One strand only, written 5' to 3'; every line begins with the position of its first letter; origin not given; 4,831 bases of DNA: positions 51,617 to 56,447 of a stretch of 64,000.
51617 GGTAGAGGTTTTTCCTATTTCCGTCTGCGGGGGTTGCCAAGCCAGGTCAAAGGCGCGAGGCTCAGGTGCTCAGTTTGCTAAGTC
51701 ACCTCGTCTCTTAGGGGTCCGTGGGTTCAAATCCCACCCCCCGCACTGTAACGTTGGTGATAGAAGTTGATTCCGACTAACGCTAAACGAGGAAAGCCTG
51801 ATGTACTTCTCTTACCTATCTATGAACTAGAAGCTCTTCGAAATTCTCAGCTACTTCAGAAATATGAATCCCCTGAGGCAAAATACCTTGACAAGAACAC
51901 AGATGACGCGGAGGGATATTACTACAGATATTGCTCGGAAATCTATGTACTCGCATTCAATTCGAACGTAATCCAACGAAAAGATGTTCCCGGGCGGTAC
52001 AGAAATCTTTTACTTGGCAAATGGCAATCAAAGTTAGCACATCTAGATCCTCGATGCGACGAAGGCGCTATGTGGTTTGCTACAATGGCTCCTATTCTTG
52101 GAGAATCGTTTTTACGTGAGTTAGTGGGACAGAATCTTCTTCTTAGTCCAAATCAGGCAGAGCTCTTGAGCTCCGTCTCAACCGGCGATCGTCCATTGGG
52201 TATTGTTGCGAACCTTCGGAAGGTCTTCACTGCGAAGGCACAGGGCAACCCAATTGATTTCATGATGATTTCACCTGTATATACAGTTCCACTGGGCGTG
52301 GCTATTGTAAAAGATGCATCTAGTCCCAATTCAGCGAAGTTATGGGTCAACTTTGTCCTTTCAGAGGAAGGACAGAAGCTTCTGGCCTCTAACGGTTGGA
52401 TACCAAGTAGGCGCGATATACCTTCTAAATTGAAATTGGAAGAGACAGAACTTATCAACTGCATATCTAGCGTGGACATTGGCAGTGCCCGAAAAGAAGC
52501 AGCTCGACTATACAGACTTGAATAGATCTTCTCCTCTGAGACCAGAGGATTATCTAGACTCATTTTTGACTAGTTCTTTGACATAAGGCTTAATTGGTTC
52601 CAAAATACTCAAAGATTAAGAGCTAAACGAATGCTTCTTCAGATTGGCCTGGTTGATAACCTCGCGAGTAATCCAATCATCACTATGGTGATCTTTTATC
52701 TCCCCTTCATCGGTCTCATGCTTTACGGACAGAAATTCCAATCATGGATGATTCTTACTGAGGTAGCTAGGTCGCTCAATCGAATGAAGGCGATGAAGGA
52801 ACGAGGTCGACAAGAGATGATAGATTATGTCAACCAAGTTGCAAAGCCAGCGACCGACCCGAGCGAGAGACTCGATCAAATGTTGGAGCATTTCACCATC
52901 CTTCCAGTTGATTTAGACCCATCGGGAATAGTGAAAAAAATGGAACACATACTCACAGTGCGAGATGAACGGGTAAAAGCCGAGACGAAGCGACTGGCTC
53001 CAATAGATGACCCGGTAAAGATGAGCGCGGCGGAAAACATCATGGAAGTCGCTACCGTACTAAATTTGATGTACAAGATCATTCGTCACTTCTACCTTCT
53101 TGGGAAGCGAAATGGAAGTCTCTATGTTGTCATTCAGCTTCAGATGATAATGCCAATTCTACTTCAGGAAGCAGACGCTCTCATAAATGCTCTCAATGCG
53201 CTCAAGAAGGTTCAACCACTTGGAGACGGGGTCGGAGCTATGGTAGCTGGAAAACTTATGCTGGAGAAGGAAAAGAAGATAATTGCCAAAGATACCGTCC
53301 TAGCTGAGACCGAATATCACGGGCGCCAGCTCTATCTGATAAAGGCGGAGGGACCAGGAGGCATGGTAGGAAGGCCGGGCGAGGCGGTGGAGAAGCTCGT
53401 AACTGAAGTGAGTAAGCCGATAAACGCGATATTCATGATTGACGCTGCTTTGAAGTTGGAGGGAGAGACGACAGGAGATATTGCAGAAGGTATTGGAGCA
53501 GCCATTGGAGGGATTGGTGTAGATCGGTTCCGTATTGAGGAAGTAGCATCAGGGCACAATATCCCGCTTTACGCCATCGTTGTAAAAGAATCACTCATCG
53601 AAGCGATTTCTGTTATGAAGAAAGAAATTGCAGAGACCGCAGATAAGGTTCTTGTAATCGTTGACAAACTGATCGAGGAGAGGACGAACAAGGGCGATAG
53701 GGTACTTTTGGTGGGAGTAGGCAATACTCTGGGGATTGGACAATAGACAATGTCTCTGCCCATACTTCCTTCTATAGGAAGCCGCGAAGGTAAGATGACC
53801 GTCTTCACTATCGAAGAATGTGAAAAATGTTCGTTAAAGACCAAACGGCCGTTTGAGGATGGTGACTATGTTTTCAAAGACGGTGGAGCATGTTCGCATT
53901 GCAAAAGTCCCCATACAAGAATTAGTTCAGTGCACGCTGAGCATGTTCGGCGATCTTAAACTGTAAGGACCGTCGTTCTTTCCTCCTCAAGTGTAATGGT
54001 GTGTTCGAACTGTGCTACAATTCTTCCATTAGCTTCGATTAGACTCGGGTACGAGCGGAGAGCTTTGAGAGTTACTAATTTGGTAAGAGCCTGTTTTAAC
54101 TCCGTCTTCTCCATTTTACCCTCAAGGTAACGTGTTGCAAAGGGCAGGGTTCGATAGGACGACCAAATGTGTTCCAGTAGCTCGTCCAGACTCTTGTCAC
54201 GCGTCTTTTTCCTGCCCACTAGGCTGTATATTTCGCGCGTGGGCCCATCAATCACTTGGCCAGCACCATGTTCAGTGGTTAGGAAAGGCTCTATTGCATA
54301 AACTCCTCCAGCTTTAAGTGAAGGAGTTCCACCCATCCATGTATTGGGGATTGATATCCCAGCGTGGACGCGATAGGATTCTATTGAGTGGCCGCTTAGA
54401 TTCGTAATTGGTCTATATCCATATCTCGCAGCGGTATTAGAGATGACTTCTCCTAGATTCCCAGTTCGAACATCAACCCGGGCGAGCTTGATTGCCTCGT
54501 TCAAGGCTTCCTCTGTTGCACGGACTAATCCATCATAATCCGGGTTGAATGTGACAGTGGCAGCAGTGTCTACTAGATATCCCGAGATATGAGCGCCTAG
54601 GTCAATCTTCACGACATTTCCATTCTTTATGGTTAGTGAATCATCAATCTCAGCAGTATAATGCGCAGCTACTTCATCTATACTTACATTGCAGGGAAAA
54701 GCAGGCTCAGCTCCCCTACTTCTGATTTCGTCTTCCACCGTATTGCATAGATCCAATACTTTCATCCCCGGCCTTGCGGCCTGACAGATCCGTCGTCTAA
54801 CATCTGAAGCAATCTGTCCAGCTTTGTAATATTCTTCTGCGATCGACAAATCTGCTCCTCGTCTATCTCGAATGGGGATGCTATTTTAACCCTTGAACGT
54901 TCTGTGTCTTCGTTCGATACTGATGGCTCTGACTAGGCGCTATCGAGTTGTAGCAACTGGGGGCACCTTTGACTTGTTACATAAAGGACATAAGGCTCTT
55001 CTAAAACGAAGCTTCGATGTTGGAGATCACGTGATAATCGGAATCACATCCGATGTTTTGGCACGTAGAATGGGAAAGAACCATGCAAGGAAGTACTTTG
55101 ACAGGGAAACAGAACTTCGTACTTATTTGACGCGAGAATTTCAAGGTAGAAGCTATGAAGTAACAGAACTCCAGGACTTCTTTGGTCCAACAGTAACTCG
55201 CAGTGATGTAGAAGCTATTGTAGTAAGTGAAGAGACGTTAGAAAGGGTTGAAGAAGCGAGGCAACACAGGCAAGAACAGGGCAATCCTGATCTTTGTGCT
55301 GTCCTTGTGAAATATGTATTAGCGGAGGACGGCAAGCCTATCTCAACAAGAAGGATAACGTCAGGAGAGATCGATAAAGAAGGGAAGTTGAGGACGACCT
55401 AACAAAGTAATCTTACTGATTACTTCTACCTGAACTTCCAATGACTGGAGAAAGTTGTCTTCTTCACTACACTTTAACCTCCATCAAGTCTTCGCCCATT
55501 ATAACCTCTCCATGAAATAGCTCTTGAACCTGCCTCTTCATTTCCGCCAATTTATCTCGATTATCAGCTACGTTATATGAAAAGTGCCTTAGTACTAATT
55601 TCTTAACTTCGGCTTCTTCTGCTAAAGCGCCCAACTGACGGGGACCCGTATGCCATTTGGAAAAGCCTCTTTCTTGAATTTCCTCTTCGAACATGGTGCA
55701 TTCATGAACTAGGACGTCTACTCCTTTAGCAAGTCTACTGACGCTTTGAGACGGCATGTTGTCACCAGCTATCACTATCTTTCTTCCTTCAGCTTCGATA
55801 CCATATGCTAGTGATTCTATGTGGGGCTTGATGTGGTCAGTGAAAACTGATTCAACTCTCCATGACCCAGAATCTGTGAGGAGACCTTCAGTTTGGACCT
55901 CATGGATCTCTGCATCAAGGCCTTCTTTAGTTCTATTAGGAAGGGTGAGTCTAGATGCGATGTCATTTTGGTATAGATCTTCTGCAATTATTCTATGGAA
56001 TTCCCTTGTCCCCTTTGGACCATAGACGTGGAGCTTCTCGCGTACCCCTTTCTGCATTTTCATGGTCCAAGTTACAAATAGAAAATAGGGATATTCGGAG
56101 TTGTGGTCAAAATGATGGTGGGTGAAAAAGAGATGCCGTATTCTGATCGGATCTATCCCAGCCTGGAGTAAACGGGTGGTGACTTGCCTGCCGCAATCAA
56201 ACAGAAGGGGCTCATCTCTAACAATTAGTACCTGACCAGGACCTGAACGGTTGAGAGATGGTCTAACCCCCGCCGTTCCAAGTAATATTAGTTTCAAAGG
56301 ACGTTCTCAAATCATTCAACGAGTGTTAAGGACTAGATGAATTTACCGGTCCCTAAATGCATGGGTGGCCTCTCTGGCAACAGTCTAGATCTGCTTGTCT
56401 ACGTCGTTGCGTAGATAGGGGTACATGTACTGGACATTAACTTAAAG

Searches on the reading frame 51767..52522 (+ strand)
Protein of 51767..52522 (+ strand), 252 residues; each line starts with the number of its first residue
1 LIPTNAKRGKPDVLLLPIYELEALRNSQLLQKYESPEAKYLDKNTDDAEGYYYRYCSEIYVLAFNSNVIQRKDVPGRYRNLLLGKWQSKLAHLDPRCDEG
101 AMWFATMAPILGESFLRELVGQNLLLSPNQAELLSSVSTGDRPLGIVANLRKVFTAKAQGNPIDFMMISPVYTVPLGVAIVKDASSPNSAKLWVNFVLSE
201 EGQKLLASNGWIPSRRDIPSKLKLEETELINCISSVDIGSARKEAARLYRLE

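Call 67: search_protein_families(library=pfam, proteins=[window:51767-52522:+], max_evalue=0.001)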
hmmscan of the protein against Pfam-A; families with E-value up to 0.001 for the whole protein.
window:51767-52522:+ (252 aa): 3 families
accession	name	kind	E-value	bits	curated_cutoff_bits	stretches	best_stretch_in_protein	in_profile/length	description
PF13343.11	SBP_bac_6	-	5e-12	46.3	24.6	1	21-226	21-230/245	Bacterial extracellular solute-binding protein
PF13531.11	SBP_bac_11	-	7.1e-10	39.5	25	1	10-211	47-226/227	Bacterial extracellular solute-binding protein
PF01547.30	SBP_bac_1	-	4.7e-07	30.5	26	1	101-204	189-307/307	Bacterial extracellular solute-binding protein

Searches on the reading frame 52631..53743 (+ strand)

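Call 67: search_protein_families(library=pfam, proteins=[window:52631-53743:+], max_evalue=0.001)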
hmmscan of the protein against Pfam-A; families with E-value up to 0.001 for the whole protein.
window:52631-53743:+ (371 aa): 2 families
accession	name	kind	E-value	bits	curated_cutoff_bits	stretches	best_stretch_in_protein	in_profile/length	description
PF23542.1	DUF1512_C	-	2.1e-63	213.8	25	1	197-369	1-174/175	Domain of unknown function (DUF1512) C-terminal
PF07431.17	DUF1512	-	1.1e-48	165.7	25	1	16-193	1-177/177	Protein of unknown function (DUF1512) N-terminal domain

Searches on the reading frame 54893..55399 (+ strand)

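Call 67: search_protein_families(library=pfam, proteins=[window:54893-55399:+], max_evalue=0.001)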
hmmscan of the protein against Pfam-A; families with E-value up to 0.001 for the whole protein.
window:54893-55399:+ (169 aa): 1 family
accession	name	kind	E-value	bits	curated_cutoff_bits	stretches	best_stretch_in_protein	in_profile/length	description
PF01467.32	CTP_transf_like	-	7e-12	46.1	21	1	22-155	2-130/133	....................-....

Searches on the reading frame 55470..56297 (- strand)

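Call 67: search_protein_families(library=pfam, proteins=[window:55470-56297:-], max_evalue=0.001)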
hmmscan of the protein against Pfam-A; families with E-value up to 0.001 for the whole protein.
window:55470-56297:- (276 aa): 2 families
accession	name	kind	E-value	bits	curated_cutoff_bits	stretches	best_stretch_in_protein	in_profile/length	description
PF12706.13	Lactamase_B_2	-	2e-09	37.8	27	1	32-239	4-200/200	Beta-lactamase superfamily domain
PF00753.33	Lactamase_B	-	1.2e-08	35.5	22.7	1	26-147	13-120/196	Metallo-beta-lactamase superfamily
